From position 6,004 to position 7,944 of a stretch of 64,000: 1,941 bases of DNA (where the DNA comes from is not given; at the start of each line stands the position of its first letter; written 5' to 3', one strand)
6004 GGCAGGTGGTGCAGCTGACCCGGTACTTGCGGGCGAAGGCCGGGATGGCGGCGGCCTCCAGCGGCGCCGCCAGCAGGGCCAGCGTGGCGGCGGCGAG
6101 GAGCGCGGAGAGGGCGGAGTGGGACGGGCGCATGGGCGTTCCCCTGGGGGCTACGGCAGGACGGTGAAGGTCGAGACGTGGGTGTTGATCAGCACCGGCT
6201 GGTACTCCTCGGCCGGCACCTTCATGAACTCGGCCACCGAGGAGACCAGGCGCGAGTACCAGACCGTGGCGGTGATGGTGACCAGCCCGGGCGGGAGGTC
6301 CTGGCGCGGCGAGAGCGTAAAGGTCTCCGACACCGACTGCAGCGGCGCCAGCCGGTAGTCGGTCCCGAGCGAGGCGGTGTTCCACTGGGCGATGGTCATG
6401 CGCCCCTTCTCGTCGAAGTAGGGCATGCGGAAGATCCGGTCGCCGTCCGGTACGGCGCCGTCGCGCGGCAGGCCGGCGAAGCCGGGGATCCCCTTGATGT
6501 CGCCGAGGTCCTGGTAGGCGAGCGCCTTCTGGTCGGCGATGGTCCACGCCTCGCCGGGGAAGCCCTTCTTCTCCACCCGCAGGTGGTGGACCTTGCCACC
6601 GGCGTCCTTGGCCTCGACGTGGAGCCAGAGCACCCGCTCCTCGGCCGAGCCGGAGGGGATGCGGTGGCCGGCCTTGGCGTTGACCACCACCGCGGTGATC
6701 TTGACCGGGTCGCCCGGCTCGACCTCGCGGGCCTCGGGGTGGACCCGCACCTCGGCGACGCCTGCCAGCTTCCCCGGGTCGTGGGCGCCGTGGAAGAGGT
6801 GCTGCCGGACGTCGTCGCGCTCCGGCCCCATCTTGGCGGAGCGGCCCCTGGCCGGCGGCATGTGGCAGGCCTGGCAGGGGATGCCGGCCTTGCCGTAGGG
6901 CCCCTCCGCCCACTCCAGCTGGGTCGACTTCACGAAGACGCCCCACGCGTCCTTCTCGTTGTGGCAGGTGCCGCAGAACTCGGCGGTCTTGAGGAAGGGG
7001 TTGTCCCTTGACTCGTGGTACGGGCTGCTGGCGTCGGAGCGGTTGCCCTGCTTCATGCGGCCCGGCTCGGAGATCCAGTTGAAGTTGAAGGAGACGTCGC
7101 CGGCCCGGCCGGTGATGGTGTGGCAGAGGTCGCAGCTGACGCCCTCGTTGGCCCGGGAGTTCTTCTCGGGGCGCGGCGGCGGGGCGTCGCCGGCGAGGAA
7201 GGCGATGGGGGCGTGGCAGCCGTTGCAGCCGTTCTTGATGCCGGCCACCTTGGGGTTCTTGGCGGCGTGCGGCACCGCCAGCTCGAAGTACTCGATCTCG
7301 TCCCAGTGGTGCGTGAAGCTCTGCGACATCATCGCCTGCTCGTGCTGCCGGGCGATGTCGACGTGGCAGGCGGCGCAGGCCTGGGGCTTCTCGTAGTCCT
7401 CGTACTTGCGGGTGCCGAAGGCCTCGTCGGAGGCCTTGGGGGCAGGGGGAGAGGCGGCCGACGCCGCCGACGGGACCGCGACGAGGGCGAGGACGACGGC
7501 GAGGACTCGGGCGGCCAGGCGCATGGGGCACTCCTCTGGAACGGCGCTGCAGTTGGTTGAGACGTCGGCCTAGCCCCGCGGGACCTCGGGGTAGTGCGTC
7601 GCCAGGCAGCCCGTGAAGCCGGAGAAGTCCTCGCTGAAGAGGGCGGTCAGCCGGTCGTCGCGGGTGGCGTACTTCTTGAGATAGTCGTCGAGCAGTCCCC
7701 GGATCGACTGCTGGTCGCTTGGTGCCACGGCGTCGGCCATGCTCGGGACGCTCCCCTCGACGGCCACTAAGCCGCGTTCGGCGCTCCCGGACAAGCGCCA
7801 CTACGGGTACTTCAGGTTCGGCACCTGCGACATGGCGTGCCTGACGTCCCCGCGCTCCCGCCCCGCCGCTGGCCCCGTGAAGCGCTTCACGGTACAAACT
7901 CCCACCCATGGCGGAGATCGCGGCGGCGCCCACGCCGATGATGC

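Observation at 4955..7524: Fused monoheme cytochrome-porin (Cyc2/Cyt572-like architecture) paired with a pentaheme cytochrome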

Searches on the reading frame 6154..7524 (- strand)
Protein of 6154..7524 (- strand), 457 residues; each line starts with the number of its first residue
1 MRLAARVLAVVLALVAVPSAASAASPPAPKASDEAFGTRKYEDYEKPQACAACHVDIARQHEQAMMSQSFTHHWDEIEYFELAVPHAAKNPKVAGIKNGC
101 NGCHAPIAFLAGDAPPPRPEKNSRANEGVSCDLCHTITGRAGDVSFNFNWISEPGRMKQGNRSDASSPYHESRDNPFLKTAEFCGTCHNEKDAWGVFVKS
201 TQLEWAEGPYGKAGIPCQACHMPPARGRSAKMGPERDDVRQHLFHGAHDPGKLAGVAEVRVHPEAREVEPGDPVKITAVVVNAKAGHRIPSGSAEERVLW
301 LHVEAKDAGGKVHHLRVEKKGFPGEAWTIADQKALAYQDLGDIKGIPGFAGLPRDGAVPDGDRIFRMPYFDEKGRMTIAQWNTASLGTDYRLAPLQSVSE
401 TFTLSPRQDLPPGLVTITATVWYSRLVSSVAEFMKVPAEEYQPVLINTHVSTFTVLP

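Call 6: search_protein_families(library=pfam, proteins=[window:6154-7524:-], max_evalue=1)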
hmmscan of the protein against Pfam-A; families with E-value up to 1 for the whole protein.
window:6154-7524:- (457 aa): 8 families
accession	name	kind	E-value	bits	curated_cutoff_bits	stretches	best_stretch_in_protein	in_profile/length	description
PF14522.11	Cytochrome_C7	-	1.5e-07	31.6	24.8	2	123-221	8-66/67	Cytochrome c7 and related cytochrome c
PF22113.1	Mtrc-MtrF_II-IV_dom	-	1.8e-05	24.8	30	2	42-224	23-166/176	Outer membrane cytochrome MtrC/MtrF-like, domains II/IV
PF14537.11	Cytochrom_c3_2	-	3.1e-05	24.8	25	2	48-136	7-65/79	Cytochrome c3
PF13435.11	Cytochrome_C554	-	9.7e-05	23.7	20.8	1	49-136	1-84/84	Cytochrome c554 and c-prime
PF09699.15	Paired_CXXCH_1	-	0.0068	16.5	20.6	0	179-192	27-40/41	Doubled CXXCH motif (Paired_CXXCH_1)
PF03264.19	Cytochrom_NNT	-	0.017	15.3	24.1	1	179-226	34-77/174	NapC/NirT cytochrome c family, N-terminal region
PF02085.21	Cytochrom_CIII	-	0.42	11.4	22.9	0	128-193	30-87/101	Class III cytochrome C family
PF02335.20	Cytochrom_C552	-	0.44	9.9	24.1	1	205-229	235-259/438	Cytochrome c552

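Call 7: search_protein_families(library=ncbifam, proteins=[window:6154-7524:-], max_evalue=1)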
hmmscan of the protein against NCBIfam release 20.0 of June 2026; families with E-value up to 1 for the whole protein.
window:6154-7524:- (457 aa): 9 families
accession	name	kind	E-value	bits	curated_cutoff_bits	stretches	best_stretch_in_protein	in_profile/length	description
NF040886.1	cyt_C_like_Sec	equivalog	3.4e-15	55.6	250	2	163-320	187-340/423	multiheme c-type cytochrome (seleno)protein ExtKL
TIGR03507.1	decahem_SO1788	subfamily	3.9e-07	28.9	209.3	2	174-289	236-343/672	OmcA/MtrC family decaheme c-type cytochrome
TIGR03508.1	decahem_SO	subfamily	6.7e-05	22.5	192.2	2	33-145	55-160/258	DmsE family decaheme c-type cytochrome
TIGR04257.1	nanowire_3heme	domain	0.00015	21.8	40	1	180-196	50-66/75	c(7)-type cytochrome triheme domain-containing protein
NF011606.0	PRK15032.1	equivalog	0.051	12.7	455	0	179-225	43-85/390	pentaheme c-type cytochrome TorC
TIGR03153.1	cytochr_NrfH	equivalog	0.073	13.1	134.2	0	179-225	26-63/138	cytochrome c nitrite reductase small subunit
NF050125.1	ChrA_rel_RiPP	equivalog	0.14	12.9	40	1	1-53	1-53/56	chryseobasin-related MNIO class RiPP peptide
NF008339.0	PRK11125.1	equivalog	0.21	10.2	595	0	205-230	277-302/487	ammonia-forming cytochrome c nitrite reductase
TIGR01905.1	paired_CXXCH_1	subfamily_domain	0.88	9.5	25.2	0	179-191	25-39/41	doubled CXXCH domain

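Call 24: search_solved_structures(query=window:6154-7524:-, max_evalue=1, show_alignments=1)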
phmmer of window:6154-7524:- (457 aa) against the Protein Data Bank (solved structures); distinct sequences matched with E-value up to 1: 4.
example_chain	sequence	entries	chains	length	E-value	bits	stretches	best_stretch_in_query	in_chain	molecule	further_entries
5ze8_A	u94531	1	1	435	1.3e-05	27.7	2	175-229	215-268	cytochrome c552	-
7w6x_A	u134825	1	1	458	0.18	14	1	234-341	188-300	Regulator of sigma-E protease RseP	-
6v0a_A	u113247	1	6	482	0.21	13.7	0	45-143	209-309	Nitrite reductase (cytochrome; ammonia-forming)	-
8rv0_Y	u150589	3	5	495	0.44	12.7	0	205-232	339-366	Octaheme cytochrome c nitrite reductase | Octaheme nitrite c cytochrome c reductase | Octaheme nitrite reductase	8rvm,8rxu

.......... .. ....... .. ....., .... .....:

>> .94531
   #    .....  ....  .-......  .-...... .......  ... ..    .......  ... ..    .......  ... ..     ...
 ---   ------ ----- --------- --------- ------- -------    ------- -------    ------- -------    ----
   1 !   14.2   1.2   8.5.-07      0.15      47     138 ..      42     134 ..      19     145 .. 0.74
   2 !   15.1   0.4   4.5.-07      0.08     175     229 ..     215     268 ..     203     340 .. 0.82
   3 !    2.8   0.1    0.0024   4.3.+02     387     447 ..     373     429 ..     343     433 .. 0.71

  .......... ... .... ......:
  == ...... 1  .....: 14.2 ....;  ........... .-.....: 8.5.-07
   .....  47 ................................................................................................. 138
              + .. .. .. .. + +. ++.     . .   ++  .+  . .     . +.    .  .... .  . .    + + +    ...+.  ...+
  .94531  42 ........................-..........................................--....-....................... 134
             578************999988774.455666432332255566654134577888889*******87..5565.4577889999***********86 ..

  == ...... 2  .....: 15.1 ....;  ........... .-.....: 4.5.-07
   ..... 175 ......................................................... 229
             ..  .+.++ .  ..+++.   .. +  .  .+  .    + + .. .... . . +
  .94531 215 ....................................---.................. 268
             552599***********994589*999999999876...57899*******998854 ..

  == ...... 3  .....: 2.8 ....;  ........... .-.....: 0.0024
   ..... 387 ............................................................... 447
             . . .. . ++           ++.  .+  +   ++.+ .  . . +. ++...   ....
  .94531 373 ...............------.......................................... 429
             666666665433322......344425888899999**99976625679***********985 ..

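Call 46: find_homologous_proteins(query=window:6154-7524:-, max_evalue=0.001)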
Query window:6154-7524:- (457 aa): 2500 proteins with E <= 0.001 among 8000 candidates; the best 120 are listed.
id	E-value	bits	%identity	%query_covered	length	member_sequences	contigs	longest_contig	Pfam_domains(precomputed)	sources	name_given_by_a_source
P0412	2.3e-266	902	87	94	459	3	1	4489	PF03264.20,PF14522.12,PF22113.2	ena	-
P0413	3.4e-264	895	85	95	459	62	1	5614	PF14537.12,PF14522.12,PF22113.2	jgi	-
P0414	2.4e-259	879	84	94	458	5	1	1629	PF14522.12,PF22113.2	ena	-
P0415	1.1e-258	877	84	94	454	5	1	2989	PF14522.12,PF22113.2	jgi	-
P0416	2.1e-255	866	83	93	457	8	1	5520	PF02335.21,PF14522.12,PF22113.2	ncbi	-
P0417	9.7e-252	854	79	100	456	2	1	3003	PF13435.12,PF02335.21,PF14522.12,PF22113.2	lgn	-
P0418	5.8e-247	838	82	93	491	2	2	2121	PF14537.12,PF02335.21,PF14522.12,PF22113.2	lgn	-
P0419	3.4e-245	832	80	93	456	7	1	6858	PF14537.12,PF02335.21,PF14522.12,PF22113.2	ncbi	-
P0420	1.8e-244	830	80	93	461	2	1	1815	PF03264.20,PF14522.12,PF22113.2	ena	-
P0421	9.3e-244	828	79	94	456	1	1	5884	PF14537.12,PF02335.21,PF14522.12,PF22113.2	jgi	-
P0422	4.7e-243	825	79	94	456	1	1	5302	PF14537.12,PF02335.21,PF14522.12,PF22113.2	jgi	-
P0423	4.2e-242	822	80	94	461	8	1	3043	PF14537.12,PF03264.20,PF02335.21,PF14522.12,PF22113.2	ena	-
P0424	6.4e-241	818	78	94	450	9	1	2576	PF02335.21,PF14522.12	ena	-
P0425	2.5e-239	813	79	94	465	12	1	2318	PF14537.12,PF13435.12,PF14522.12,PF22113.2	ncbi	-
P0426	1.7e-238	810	80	93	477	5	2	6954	PF14522.12,PF22113.2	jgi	-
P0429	4.7e-236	802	78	94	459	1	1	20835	PF14537.12,PF13435.12,PF03264.20,PF14522.12,PF22113.2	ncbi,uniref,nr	ncbi:multiheme c-type cytochrome [Anaeromyxobacter terrae]|uniref:multiheme c-type cytochrome n=1 Ta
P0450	4.2e-222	756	72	99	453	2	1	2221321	PF14522.12,PF22113.2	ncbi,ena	-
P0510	6.1e-215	733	69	99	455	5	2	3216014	PF03264.20,PF14522.12,PF22113.2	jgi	jgi:hypothetical protein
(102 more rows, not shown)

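Call 57: predict_structure(alignment_id=A3)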
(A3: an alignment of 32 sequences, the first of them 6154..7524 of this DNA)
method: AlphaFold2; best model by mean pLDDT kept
length: 457 residues; sequences in the alignment: 32
mean_pLDDT: 63.0   pTM: 0.60
mean pLDDT of the five models: 63.0, 56.0, 52.9, 51.3, 49.6
residues with pLDDT >= 90: 59; 70-90: 122; 50-70: 127; < 50: 149
segments of 3 or more residues with pLDDT < 50: 29-41, 45-69, 95-114, 124-133, 144-148, 180-223, 225-236, 238-249, 292-294
pLDDT, mean of each block of 10 residues (from residue 1): 75 71 53 39 47 34 35 68 72 49 34 52 47 55 48 60 55 59 38 37 42 36 45 43 43 72 93 92 62 63 94 88 59 77 87 74 78 73 65 76 77 95 80 83 89 94
secondary structure, 60 per line:
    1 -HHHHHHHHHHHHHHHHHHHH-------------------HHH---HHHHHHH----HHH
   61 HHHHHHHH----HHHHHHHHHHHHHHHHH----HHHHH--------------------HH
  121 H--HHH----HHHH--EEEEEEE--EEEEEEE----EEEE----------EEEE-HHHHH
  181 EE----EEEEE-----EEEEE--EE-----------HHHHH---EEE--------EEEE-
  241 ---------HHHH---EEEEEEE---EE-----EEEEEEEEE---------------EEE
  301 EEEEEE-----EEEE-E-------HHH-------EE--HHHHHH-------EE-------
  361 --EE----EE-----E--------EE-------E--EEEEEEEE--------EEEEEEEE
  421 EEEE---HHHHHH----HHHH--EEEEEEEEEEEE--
elements in order: H2-21 H47-53 H58-68 H73-89 H94-98 H131-134 E137-143 E146-152 E157-160 E171-174 H176-180 E187-191 E197-201 H217-221 E225-227 E236-239 H250-253 E257-263 E274-282 E298-306 E312-315 H339-344 E397-404 E413-424 H428-433 H438-441 E444-455

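Call 61: fold_search(model_id=the predicted structure, library=pdb)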
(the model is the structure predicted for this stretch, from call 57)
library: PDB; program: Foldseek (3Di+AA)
matches with E <= 10: 1473; with E <= 0.001: 36
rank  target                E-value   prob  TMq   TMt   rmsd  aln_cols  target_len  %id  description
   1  5ze8                  5.3e-15  1.00  0.48  0.55   8.9       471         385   20  Crystal structure of a penta-heme cytochrome c552 from Thermochromatium tepidum (released 2018-04-25)
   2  7fe5_A                3.9e-05  1.00  0.17  0.37  13.4       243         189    9  AvmM Catalyzes Macrocyclization in Alchivemycin A Biosynthesis (released 2021-09-01)
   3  8k2n_A                6.0e-05  1.00  0.17  0.14  13.9       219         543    9  Crystal structure of Group 4 Monosaccharide-releasing beta-N-acetylgalactosaminidase NgaLy from Lacticaseibacillus yic (released 2024-04-24)
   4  7fe0_A                1.2e-04  1.00  0.18  0.38  13.7       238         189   10  AvmM Catalyzes Macrocyclization in Alchivemycin A Biosynthesis (released 2021-09-01)
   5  4zob_A                1.4e-04  0.99  0.15  0.10  15.8       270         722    9  Crystal Structure of beta-glucosidase from Listeria innocua in complex with gluconolactone (released 2016-05-18)
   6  8k2n_B                1.9e-04  0.99  0.16  0.14  13.6       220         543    9  Crystal structure of Group 4 Monosaccharide-releasing beta-N-acetylgalactosaminidase NgaLy from Lacticaseibacillus yic (released 2024-04-24)
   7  8xfg_A                2.2e-04  1.00  0.17  0.11  11.9       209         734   10  Cryo-EM structure of integrin ITGAV, ITGB3 and CYCLO (RGDFK) complex, conformation 1 (released 2024-12-18)
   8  5cl2_B                2.4e-04  1.00  0.17  0.30  13.3       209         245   10  Crystal structure of Spo0M, sporulation control protein, from Bacillus subtilis. (released 2015-12-16)
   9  5cl2_A                2.9e-04  1.00  0.16  0.28  11.5       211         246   11  Crystal structure of Spo0M, sporulation control protein, from Bacillus subtilis. (released 2015-12-16)
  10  8rjc_5                3.2e-04  1.00  0.17  0.39  14.0       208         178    6  Structure of the rabbit 80S ribosome stalled on a 2-TMD rhodopsin intermediate in complex with Sec61-TRAP, open confor (released 2024-01-24)
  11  4ph8_A                3.2e-04  1.00  0.19  0.48   7.8       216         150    9  Crystal structure of AggA, the major subunit of aggregative adherence fimbriae type I (AAF/I) from the Escherichia col (released 2014-10-01)
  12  8k2j                  3.2e-04  0.99  0.17  0.15  13.4       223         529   12  Crystal structure of Group 3 Oligosaccharide/Monosaccharide-releasing beta-N-acetylgalactosaminidase NgaDssm, apo form (released 2024-04-24)
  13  4zod_A                3.4e-04  0.97  0.15  0.10  14.7       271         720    8  Crystal Structure of beta-glucosidase from Listeria innocua in complex with glucose (released 2016-05-18)
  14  4zoe_A                3.6e-04  1.00  0.16  0.11  17.3       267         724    9  Crystal Structure of beta-glucosidase from Listeria innocua (released 2016-05-18)
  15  9lql_D                3.6e-04  0.99  0.14  0.10   9.2       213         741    9  Structure of STG-hydrolyzing beta-glucosidase 1 (PSTG1) complexed with heptyl 1-thio-beta-D-glucopyranoside (released 2026-02-04)
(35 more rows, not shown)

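Call 80: find_encoding_contigs(protein=P0510, flank=8000, max_places=1)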
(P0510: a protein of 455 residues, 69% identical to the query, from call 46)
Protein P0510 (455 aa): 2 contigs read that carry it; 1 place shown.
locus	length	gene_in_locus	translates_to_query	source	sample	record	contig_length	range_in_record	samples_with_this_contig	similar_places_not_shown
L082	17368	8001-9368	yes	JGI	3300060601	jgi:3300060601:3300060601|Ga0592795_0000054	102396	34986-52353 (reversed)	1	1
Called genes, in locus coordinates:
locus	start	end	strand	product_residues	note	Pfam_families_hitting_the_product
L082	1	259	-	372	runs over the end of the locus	PF02607:B12-binding_2, PF02310:B12-binding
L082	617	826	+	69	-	PF01197:Ribosomal_L31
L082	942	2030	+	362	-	PF03462:PCRF, PF00472:RF-1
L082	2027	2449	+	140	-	-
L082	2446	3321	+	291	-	PF17827:PrmC_N, PF05175:MTS, PF06325:PrmA (weak), PF24675:NpmA (faint), PF13847:Methyltransf_31 (weak), PF08241:Methyltransf_11 (faint), PF08242:Methyltransf_12 (weak), PF13649:Methyltransf_25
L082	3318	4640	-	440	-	PF12704:MacB_PCD, PF02687:FtsX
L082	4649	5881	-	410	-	PF12704:MacB_PCD, PF02687:FtsX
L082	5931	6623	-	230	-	PF00005:ABC_tran, PF02463:SMC_N (faint)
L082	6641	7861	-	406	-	PF25997:BSH_YhbJ (faint), PF25917:BSH_RND, PF25973:BSH_CzcB, PF25975:CzcB_C (faint), PF25954:Beta-barrel_RND_2, PF25990:Beta-barrel_YknX, PF26002:Beta-barrel_AprE (weak)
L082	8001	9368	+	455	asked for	PF03264:Cytochrom_NNT (faint), PF22113:Mtrc-MtrF_II-IV_dom (faint), PF14522:Cytochrome_C7 (faint)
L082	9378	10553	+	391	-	-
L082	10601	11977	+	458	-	PF09587:PGA_cap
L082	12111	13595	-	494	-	PF00246:Peptidase_M14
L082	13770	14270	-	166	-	PF13840:ACT_7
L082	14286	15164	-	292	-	PF01551:Peptidase_M23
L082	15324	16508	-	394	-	PF01053:Cys_Met_Meta_PP, PF00155:Aminotran_1_2 (weak)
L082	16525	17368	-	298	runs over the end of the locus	PF00892:EamA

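Call 81: find_encoding_contigs(protein=P0450, flank=8000, max_places=1)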
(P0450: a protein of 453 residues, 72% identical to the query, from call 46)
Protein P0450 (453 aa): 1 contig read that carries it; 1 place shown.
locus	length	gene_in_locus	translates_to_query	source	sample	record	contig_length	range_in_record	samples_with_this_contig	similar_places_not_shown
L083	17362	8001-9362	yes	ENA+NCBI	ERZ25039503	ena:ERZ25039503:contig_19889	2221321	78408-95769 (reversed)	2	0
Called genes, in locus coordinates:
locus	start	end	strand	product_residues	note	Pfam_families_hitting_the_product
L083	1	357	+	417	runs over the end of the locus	-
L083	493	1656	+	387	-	PF02771:Acyl-CoA_dh_N, PF02770:Acyl-CoA_dh_M, PF00441:Acyl-CoA_dh_1, PF08028:Acyl-CoA_dh_2, PF22924:ACOX_C_alpha1 (faint)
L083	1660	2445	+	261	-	PF00106:adh_short, PF08659:KR, PF13561:adh_short_C2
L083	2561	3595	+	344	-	PF01208:URO-D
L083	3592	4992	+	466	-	PF04055:Radical_SAM, PF06969:HemN_C (weak)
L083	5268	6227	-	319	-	PF02915:Rubrerythrin, PF01988:VIT1 (weak)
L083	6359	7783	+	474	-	PF01266:DAO (faint), PF01593:Amino_oxidase, PF13450:NAD_binding_8, PF13454:NAD_binding_9 (faint)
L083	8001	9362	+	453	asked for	PF22113:Mtrc-MtrF_II-IV_dom (faint), PF14522:Cytochrome_C7 (faint)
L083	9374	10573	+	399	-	-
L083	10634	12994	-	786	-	PF02901:PFL-like, PF01228:Gly_radical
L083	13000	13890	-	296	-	PF13353:Fer4_12 (faint), PF12837:Fer4_6 (faint), PF12838:Fer4_7 (faint), PF13183:Fer4_8 (faint), PF13187:Fer4_9 (faint), PF12797:Fer4_2 (weak), PF00037:Fer4, PF04055:Radical_SAM, +2 more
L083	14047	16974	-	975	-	PF13385:Laminin_G_3, PF19543:GH123_N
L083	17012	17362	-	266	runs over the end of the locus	PF01987:AIM24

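Call 82: find_encoding_contigs(protein=P0429, flank=10000, max_places=1)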
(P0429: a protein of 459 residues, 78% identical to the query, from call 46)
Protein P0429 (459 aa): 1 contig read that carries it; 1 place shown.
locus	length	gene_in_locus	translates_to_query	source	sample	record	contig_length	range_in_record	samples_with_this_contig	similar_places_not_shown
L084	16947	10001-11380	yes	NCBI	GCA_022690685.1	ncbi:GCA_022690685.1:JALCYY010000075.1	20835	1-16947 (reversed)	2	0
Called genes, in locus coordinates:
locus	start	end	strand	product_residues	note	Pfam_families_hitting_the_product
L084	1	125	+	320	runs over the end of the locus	PF04389:Peptidase_M28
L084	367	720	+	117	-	PF03795:YCII (weak)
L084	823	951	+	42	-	-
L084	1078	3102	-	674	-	PF00580:UvrD-helicase, PF01443:Viral_helicase1 (faint), PF13245:AAA_19, PF13604:AAA_30 (faint), PF13361:UvrD_C, PF13538:UvrD_C_2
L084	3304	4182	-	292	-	PF04542:Sigma70_r2, PF08281:Sigma70_r4_2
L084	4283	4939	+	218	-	PF02627:CMD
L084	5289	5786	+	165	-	PF00011:HSP20, PF17886:ArsA_HSP20 (weak)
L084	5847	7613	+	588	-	PF03577:Peptidase_C69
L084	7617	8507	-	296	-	PF00849:PseudoU_synth_2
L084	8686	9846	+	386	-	PF14827:dCache_3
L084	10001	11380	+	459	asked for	PF03264:Cytochrom_NNT (faint), PF14522:Cytochrome_C7 (faint), PF14537:Cytochrom_c3_2 (faint), PF13435:Cytochrome_C554 (weak), PF22113:Mtrc-MtrF_II-IV_dom (faint)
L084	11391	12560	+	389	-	-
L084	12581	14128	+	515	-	-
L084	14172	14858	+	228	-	-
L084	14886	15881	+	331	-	PF01551:Peptidase_M23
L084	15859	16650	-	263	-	PF00459:Inositol_P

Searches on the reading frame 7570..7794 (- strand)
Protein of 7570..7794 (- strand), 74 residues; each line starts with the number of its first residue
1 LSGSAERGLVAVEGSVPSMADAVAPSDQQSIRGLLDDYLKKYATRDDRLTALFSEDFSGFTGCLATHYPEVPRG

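Call 6: search_protein_families(library=pfam, proteins=[window:7570-7794:-], max_evalue=1)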
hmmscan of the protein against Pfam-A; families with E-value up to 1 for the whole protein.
window:7570-7794:- (74 aa): 1 family
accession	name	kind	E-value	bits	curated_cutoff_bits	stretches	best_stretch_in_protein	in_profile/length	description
PF13474.12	SnoaL_3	-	0.046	14.5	22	1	31-61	1-32/121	SnoaL-like domain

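Call 7: search_protein_families(library=ncbifam, proteins=[window:7570-7794:-], max_evalue=1)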
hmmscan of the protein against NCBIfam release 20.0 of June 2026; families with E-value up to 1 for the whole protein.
window:7570-7794:- (74 aa): 4 families
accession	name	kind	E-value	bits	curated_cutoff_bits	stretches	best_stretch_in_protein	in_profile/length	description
TIGR00316.1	cdhC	equivalog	0.0086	14.9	355.95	1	21-65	146-190/460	CO dehydrogenase/CO-methylating acetyl-CoA synthase complex subunit beta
NF003379.0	PRK04456.1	domain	0.034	12.8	372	1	23-64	151-192/464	acetyl-CoA decarbonylase/synthase complex subunit beta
NF040764.1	CODH_ACS_al_bet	equivalog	0.097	10.9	800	1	26-64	446-484/705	acetyl-CoA decarbonylase/synthase complex subunit alpha/beta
NF007078.0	PRK09529.1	subfamily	0.13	10.4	809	1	26-64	451-489/710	bifunctional acetyl-CoA decarbonylase/synthase complex subunit alpha/beta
